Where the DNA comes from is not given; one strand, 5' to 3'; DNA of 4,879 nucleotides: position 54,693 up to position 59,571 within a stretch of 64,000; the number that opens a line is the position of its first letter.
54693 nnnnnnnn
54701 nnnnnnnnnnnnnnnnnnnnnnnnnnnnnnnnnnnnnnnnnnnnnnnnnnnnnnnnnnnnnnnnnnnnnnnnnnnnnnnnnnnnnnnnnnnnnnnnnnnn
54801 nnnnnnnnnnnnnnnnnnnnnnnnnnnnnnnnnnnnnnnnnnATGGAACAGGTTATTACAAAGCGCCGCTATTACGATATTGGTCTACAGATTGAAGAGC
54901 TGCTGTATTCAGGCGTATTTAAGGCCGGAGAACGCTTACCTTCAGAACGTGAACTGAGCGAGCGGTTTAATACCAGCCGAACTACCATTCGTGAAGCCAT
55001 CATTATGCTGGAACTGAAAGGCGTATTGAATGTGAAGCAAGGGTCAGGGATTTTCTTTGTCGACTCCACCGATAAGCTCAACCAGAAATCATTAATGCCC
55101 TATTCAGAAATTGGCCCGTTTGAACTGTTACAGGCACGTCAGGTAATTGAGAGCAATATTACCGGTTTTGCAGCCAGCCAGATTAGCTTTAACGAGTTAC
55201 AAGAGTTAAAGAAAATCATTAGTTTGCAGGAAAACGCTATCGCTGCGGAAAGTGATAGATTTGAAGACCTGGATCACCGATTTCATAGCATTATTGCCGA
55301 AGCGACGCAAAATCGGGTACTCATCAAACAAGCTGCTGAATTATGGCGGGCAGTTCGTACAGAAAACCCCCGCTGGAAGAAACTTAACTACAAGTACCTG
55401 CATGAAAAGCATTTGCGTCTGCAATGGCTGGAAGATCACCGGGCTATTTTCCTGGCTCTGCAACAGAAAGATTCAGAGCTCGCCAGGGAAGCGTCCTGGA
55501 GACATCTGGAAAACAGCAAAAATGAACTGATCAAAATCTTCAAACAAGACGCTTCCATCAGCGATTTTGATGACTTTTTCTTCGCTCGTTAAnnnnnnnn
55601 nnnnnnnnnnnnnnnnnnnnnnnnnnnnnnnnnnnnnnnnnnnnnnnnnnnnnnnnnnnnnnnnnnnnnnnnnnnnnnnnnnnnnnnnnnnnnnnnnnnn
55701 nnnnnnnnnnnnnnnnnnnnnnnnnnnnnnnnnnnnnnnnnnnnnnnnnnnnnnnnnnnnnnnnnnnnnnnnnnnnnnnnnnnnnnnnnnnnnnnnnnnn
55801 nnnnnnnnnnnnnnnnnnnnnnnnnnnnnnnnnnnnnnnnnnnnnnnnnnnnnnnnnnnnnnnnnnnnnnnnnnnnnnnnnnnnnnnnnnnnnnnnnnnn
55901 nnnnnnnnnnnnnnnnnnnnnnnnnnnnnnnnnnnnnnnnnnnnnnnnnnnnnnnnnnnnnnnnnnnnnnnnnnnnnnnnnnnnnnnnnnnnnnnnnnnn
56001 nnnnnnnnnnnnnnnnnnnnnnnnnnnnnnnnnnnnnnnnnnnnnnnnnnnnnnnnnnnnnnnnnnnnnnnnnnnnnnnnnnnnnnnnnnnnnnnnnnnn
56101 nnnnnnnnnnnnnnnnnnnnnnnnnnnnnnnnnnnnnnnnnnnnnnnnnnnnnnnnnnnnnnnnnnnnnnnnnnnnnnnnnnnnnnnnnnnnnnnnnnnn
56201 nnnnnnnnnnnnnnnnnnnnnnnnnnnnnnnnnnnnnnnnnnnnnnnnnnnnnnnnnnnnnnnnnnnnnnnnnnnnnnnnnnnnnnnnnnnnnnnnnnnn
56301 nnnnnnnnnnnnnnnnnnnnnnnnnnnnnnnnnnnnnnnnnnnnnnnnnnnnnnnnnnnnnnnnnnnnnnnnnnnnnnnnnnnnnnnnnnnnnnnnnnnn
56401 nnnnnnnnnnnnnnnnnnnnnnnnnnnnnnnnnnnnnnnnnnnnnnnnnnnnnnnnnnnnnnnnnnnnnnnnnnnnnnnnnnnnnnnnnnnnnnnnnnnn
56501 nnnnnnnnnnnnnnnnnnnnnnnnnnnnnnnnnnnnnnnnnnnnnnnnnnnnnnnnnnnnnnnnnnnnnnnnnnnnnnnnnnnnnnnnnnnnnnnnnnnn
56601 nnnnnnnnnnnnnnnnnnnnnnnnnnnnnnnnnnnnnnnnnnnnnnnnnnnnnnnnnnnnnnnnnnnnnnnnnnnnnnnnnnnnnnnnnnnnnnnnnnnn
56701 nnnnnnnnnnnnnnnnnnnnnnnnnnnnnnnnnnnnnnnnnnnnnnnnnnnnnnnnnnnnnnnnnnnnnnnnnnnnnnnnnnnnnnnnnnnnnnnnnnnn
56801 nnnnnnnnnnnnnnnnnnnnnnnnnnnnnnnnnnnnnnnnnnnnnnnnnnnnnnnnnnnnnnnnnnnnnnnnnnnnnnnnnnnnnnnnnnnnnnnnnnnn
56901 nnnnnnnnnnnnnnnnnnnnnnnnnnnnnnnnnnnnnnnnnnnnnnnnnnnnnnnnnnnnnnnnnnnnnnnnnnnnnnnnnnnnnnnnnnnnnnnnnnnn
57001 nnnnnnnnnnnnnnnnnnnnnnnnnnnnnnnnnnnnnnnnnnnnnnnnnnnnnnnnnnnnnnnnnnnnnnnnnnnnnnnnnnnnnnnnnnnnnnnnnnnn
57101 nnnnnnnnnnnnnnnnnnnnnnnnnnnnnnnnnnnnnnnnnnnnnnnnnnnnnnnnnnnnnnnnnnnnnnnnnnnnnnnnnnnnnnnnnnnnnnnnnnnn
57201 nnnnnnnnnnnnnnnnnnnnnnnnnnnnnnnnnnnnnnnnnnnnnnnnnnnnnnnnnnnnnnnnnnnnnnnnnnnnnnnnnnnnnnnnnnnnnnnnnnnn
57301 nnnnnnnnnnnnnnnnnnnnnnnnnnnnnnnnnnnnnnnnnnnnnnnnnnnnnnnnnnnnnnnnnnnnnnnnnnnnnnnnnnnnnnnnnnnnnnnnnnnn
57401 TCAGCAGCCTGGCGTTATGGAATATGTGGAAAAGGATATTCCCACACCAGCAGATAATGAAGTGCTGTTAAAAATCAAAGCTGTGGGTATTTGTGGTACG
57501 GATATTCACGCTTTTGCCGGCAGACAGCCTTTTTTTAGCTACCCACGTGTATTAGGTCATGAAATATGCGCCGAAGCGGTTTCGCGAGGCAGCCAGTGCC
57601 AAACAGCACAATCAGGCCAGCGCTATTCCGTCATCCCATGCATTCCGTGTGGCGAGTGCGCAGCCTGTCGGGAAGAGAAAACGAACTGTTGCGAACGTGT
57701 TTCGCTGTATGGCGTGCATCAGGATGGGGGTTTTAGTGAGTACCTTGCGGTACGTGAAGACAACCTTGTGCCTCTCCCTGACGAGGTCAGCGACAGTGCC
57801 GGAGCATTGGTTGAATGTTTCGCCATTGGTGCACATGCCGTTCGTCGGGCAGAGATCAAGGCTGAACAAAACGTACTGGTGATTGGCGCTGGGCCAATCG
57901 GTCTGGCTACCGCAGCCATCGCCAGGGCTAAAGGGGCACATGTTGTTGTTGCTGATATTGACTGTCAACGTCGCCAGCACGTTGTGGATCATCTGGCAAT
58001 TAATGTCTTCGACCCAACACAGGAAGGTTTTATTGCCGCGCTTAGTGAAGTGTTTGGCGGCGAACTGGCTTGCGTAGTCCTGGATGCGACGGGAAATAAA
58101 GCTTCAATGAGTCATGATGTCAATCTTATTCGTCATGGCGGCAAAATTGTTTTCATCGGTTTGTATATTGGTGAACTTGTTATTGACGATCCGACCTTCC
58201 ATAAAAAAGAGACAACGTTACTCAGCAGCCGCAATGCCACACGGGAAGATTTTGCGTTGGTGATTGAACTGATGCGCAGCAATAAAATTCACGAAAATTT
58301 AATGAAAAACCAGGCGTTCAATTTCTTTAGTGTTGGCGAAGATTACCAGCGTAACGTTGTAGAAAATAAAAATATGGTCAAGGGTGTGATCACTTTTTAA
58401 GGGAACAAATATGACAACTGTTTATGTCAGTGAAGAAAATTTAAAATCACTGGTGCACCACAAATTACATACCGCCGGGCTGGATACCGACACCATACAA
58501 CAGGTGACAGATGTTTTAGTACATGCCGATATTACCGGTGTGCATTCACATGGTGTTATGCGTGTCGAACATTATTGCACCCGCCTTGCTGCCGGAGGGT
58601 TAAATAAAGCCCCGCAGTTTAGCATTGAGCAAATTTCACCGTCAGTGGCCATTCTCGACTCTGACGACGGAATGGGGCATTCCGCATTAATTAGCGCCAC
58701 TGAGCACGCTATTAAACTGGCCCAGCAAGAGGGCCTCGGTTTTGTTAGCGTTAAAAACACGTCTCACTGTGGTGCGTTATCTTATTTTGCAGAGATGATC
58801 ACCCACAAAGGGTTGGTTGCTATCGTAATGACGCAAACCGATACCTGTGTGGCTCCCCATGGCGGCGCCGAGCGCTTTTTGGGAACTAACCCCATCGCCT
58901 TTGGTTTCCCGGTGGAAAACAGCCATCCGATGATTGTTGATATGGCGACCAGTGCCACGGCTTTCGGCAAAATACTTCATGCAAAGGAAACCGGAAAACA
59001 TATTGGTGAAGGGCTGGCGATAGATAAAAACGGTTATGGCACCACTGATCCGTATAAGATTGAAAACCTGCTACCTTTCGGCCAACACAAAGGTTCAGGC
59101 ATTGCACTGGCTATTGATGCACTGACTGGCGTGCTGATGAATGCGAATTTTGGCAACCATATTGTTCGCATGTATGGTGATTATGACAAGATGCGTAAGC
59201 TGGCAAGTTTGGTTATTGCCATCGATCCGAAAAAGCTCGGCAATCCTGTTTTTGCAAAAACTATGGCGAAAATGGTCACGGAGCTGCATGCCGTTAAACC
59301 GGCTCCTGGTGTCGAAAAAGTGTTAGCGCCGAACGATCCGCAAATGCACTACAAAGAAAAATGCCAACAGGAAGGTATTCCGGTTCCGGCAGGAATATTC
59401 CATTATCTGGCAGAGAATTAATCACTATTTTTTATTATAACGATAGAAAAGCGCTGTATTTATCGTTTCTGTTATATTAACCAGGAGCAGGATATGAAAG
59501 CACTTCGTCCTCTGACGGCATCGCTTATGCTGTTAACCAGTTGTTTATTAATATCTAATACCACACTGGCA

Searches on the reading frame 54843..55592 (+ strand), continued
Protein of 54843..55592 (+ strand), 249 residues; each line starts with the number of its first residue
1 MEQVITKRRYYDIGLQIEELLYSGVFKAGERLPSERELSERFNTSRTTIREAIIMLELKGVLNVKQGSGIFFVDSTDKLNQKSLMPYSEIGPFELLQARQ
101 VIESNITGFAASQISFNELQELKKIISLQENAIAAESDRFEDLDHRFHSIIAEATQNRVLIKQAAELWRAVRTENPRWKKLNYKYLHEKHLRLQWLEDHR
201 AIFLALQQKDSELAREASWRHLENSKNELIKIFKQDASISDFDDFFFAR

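Call 27: find_encoding_contigs(protein=P0023, flank=9000, max_places=1)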
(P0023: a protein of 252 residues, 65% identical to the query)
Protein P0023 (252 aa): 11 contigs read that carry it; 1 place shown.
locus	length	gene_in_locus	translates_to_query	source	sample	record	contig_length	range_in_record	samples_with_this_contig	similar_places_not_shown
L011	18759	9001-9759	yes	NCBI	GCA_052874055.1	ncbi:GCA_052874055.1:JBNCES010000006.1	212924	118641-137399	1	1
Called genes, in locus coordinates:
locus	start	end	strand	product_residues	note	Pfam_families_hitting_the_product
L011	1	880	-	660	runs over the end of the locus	PF08495:FIST, PF10442:FIST_C, PF00015:MCPsignal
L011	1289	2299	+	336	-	PF00106:adh_short (weak), PF01073:3Beta_HSD, PF01370:Epimerase, PF02719:Polysacc_synt_2, PF04321:RmlD_sub_bind, PF08659:KR (weak), PF16363:GDP_Man_Dehyd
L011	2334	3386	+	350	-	PF01087:GalP_UDP_transf, PF02744:GalP_UDP_tr_C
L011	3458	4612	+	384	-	PF10509:GalKase_gal_bdg, PF00288:GHMP_kinases_N, PF08544:GHMP_kinases_C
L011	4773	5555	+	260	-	PF14099:Polysacc_lyase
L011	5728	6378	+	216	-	PF01323:DSBA, PF13462:Thioredoxin_4 (faint)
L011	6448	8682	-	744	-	PF17992:Agarase_CBM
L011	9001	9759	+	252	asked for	PF00392:GntR, PF07729:FCD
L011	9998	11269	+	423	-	PF01306:LacY_symp, PF07690:MFS_1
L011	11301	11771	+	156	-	PF04074:DUF386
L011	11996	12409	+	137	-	PF09905:VF530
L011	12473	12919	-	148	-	-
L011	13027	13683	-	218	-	PF00926:DHBP_synthase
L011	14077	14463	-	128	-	-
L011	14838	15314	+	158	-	PF13671:AAA_33, PF13238:AAA_18 (weak)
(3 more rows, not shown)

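Call 28: find_encoding_contigs(protein=P0026, flank=9000, max_places=1)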
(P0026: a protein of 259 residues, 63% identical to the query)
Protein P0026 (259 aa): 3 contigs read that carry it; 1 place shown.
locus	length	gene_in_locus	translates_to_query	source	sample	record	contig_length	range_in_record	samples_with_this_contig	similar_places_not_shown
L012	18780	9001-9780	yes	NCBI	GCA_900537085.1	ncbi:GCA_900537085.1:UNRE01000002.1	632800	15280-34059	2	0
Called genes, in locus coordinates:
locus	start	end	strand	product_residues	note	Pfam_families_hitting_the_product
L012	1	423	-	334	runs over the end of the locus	PF02653:BPD_transp_2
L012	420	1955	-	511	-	PF00005:ABC_tran, PF13304:AAA_21 (faint), PF00005:ABC_tran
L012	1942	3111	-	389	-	PF01408:GFO_IDH_MocA, PF02894:GFO_IDH_MocA_C, PF22725:GFO_IDH_MocA_C3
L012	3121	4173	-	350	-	PF01261:AP_endonuc_2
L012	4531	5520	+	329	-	PF00356:LacI, PF00532:Peripla_BP_1, PF13407:Peripla_BP_4, PF13377:Peripla_BP_3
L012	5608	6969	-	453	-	PF03498:CDtoxinA (faint), PF14200:RicinB_lectin_2, PF00652:Ricin_B_lectin, PF14200:RicinB_lectin_2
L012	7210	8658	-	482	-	PF00171:Aldedh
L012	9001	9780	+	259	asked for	PF00392:GntR, PF07729:FCD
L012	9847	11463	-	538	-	PF00083:Sugar_tr, PF07690:MFS_1, PF00083:Sugar_tr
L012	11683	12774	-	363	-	PF02746:MR_MLE_N, PF13378:MR_MLE_C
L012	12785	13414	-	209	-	PF01081:Aldolase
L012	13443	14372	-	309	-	PF00294:PfkB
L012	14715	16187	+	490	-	PF01232:Mannitol_dh, PF08125:Mannitol_dh_C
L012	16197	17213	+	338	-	PF08240:ADH_N, PF16912:Glu_dehyd_C (weak), PF01262:AlaDh_PNT_C (weak), PF00107:ADH_zinc_N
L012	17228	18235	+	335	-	PF02615:Ldh_2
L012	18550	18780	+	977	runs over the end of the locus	PF17992:Agarase_CBM, PF02449:Glyco_hydro_42 (weak)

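Call 29: find_encoding_contigs(protein=P0031, flank=9000, max_places=1)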
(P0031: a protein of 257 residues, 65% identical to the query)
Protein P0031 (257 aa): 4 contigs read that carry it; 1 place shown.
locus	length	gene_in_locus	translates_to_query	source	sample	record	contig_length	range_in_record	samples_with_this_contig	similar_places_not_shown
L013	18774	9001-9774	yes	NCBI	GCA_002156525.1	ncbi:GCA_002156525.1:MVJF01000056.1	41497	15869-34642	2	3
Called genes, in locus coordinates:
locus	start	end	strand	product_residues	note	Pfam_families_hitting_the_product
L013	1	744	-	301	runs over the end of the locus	PF00294:PfkB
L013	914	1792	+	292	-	PF02311:AraC_binding (weak), PF07883:Cupin_2, PF00165:HTH_AraC (faint), PF12833:HTH_18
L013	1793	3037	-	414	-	-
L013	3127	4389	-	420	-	-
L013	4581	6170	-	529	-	PF00083:Sugar_tr, PF07690:MFS_1, PF00083:Sugar_tr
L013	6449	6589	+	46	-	-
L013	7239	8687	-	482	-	PF00171:Aldedh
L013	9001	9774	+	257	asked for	PF00392:GntR, PF07729:FCD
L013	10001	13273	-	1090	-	PF01839:FG-GAP (faint), PF13517:FG-GAP_3, PF07593:UnbV_ASPIC, PF02368:Big_2, PF26918:Ig_Eae (faint), PF02368:Big_2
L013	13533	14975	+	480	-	PF00171:Aldedh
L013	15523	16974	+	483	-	PF02264:LamB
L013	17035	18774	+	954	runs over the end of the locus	PF17992:Agarase_CBM, PF02449:Glyco_hydro_42 (weak)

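Call 30: find_encoding_contigs(protein=P0085, flank=9000, max_places=1)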
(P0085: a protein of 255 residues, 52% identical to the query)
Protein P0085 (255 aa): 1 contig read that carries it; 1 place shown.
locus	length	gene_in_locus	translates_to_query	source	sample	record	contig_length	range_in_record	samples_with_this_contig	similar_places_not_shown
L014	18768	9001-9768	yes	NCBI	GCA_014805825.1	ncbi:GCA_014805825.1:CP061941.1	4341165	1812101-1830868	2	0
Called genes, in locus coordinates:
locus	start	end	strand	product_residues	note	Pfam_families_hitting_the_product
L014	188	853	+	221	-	PF02661:Fic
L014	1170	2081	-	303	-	PF00126:HTH_1, PF03466:LysR_substrate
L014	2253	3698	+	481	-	PF01134:GIDA (faint), PF01266:DAO (faint), PF07992:Pyr_redox_2, PF13434:Lys_Orn_oxgnase (faint), PF13738:Pyr_redox_3, PF00070:Pyr_redox, PF02852:Pyr_redox_dim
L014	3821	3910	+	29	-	-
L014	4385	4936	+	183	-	PF02627:CMD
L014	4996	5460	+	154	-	PF07080:DUF1348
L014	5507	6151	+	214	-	PF02798:GST_N, PF13417:GST_N_3, PF13409:GST_N_2, PF17172:GST_N_4 (faint), PF00043:GST_C, PF14497:GST_C_3 (weak)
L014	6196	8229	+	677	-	PF01243:PNPOx_N (faint), PF00970:FAD_binding_6, PF00175:NAD_binding_1, PF08030:NAD_binding_6 (weak), PF00111:Fer2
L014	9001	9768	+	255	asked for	PF00392:GntR, PF07729:FCD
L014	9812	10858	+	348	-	PF00356:LacI, PF00532:Peripla_BP_1, PF13407:Peripla_BP_4, PF13377:Peripla_BP_3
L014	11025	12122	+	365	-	PF02746:MR_MLE_N, PF13378:MR_MLE_C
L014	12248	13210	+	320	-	PF00532:Peripla_BP_1, PF13407:Peripla_BP_4, PF13377:Peripla_BP_3 (weak)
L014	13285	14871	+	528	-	PF00005:ABC_tran, PF02463:SMC_N (faint), PF09818:ABC_ATPase (faint), PF13304:AAA_21 (faint), PF00005:ABC_tran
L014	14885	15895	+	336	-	PF02653:BPD_transp_2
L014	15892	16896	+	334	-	PF02653:BPD_transp_2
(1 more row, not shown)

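Call 46: find_related_loci(query=window:54843-55592:+, collection=genome_contigs, flank=6000)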
Query window:54843-55592:+ (249 aa) in genome_contigs; peptide patterns used: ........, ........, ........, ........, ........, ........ (x = any residue, [..] = any of these).
84 stretches matched a pattern; 4 encode a relative of the query (tblastn E <= 1e-3); 4 distinct loci.
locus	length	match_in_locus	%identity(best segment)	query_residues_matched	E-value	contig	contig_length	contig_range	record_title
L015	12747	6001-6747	98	1-249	6e-165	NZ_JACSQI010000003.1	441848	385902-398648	Escherichia whittamii strain Sa2BVA5 NODE_3_length_441848_cov_9.028465, whole genome shotgun sequence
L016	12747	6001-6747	97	1-249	3e-164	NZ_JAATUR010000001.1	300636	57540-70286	Escherichia coli strain SCPM-O-B-8794 1length=300636, whole genome shotgun sequence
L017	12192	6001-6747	97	1-249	1e-163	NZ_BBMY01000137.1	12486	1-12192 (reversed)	Escherichia albertii NBRC 107761 = DSM 17582 strain NBRC 107761, whole genome shotgun sequence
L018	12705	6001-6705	91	1-235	1e-146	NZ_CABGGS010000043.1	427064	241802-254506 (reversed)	Klebsiella spallanzanii isolate SB6411, whole genome shotgun sequence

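Call 62: search_solved_structures(query=L009:9791-10879:-, max_evalue=1e-20)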
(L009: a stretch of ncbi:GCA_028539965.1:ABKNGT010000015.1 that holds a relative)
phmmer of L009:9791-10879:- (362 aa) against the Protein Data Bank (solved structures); distinct sequences matched with E-value up to 1e-20: 88 (the best 60 are shown).
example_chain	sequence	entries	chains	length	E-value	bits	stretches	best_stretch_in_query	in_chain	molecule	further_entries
5xd7_A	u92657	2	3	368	5.3e-200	667.2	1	3-362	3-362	3,6-anhydro-alpha-L-galactonate cycloisomerase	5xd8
5xd9_A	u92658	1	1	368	4.9e-199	664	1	3-362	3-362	3,6-anhydro-alpha-L-galactonate cycloisomerase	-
2ovl_A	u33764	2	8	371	1.6e-89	303.7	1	5-357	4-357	Putative racemase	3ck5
2pp0_A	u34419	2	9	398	2.2e-52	181.5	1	28-321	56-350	L-talarate/Galactarate Dehydratase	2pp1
2pp3_A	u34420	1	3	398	1.5e-51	178.7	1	28-321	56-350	L-talarate/galactarate dehydratase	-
3tj4_A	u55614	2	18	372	2.4e-51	178.1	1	3-309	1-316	Mandelate racemase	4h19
3bjs_A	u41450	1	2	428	1.3e-48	169.1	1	33-302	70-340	Mandelate racemase/muconate lactonizing enzyme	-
2og9_A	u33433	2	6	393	3.3e-48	167.8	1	29-351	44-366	Mandelate racemase/muconate lactonizing enzyme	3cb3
5olc_A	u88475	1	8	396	4.5e-47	164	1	35-302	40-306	Galactonate dehydratase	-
3ugv_A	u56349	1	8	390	2.4e-45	158.4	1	31-354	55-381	Enolase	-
1mdr_A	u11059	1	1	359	1.2e-44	156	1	5-354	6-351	MANDELATE RACEMASE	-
1mns_A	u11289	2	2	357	1.4e-44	155.8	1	5-354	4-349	MANDELATE RACEMASE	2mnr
3uxk_A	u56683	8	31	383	1.6e-44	155.7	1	5-354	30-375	Mandelate racemase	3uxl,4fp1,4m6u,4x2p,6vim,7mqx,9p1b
1dtn_A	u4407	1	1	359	2.8e-44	154.8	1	5-354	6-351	MANDELATE RACEMASE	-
1mdl_A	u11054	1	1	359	3.2e-44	154.6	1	5-354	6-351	MANDELATE RACEMASE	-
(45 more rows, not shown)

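Call 70: search_solved_structures(query=L012:7210-8658:-, max_evalue=1e-80)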
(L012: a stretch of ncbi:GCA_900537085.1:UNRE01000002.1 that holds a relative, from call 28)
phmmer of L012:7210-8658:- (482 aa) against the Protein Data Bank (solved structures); distinct sequences matched with E-value up to 1e-80: 90 (the best 60 are shown).
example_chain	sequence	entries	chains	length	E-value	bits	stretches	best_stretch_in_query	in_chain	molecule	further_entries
6j75_A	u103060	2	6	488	4.8e-153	513.6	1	6-481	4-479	Aldehyde dehydrogenase A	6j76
3k2w_A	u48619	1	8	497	2.8e-149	501.2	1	8-480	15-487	Betaine-aldehyde dehydrogenase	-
2opx_A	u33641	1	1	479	3.4e-116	392.1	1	4-480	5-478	Aldehyde dehydrogenase A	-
2hg2_A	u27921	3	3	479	6.1e-116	391.3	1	4-480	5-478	Aldehyde dehydrogenase A | Lactaldehyde dehydrogenase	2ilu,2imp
5m4x_A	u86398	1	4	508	4.1e-109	368.8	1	7-481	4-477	D-glyceraldehyde dehydrogenase (NADP(+))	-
5izd_A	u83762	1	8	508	4.2e-109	368.8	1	7-481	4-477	D-glyceraldehyde dehydrogenase (NADP(+))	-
5j77_A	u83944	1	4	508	4.5e-109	368.6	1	7-481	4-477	D-glyceraldehyde dehydrogenase (NADP(+))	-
4q92_A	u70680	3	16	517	1.5e-101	343.8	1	4-480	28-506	Betaine aldehyde dehydrogenase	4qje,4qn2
4mpb_A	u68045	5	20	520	5.8e-101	341.9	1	4-480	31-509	Betaine aldehyde dehydrogenase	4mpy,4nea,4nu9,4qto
5dib_A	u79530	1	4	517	7.6e-101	341.5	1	4-480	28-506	Betaine aldehyde dehydrogenase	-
5eyu_A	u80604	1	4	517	8.2e-101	341.4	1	4-480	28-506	Betaine aldehyde dehydrogenase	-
5ez4_A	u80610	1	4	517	1.1e-100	341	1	4-480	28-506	Betaine aldehyde dehydrogenase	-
4zwl_A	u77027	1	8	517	2.6e-100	339.8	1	4-480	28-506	Betaine-aldehyde dehydrogenase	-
4zxu_A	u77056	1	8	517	2.9e-100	339.6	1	4-480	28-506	Betaine-aldehyde dehydrogenase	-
3jz4_A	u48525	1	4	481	2.8e-98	333.1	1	7-476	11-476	Succinate-semialdehyde dehydrogenase [NADP+]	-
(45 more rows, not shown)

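Call 71: search_solved_structures(query=window:54843-55592:+, max_evalue=1e-10)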
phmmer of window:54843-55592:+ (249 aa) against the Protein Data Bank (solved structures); distinct sequences matched with E-value up to 1e-10: 4.
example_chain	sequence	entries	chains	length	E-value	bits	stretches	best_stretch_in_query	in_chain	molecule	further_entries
6az6_A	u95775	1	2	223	7.6e-17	65.2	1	20-229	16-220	GntR family transcriptional regulator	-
7c7e_A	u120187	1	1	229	3.1e-11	46.9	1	19-229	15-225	Putative DNA-binding transcriptional regulator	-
5kvr_A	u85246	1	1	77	4.8e-11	46.3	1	13-71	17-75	Pyruvate dehydrogenase complex repressor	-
2di3_A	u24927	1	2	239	7.7e-11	45.6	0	17-225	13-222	Bacterial regulatory proteins, GntR family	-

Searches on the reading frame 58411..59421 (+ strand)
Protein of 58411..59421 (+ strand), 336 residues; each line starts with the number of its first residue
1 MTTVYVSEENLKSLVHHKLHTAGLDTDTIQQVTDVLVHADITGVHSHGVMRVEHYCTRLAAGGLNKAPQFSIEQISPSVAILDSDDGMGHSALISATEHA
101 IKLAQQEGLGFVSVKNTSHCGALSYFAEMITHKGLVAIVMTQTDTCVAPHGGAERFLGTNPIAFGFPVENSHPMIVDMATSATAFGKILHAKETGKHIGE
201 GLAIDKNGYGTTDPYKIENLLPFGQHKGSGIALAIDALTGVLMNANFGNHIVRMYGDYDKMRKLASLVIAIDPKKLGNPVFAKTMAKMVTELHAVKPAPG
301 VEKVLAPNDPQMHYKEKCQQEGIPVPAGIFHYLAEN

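Call 6: search_protein_families(proteins=[window:58411-59421:+], library=ncbifam)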
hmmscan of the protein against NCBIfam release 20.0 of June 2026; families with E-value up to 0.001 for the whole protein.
window:58411-59421:+ (336 aa): 5 families
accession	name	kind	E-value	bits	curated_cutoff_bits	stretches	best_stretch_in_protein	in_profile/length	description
NF011599.0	PRK15025.1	equivalog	1.5e-101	340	356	1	5-334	2-332/349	ureidoglycolate dehydrogenase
TIGR03175.1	AllD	equivalog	8e-95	317.9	496.2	1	5-334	2-332/349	ureidoglycolate dehydrogenase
NF040650.1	sulfolac_dhydr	equivalog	6.9e-70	235.9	500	1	6-333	3-326/339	L-sulfolactate dehydrogenase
NF007504.0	PRK10098.1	equivalog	4.5e-54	183.5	336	1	6-333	7-337/360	malate/lactate/ureidoglycolate dehydrogenase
NF009750.0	PRK13260.1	equivalog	4.7e-36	124.6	316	1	6-331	3-327/332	3-dehydro-L-gulonate 2-dehydrogenase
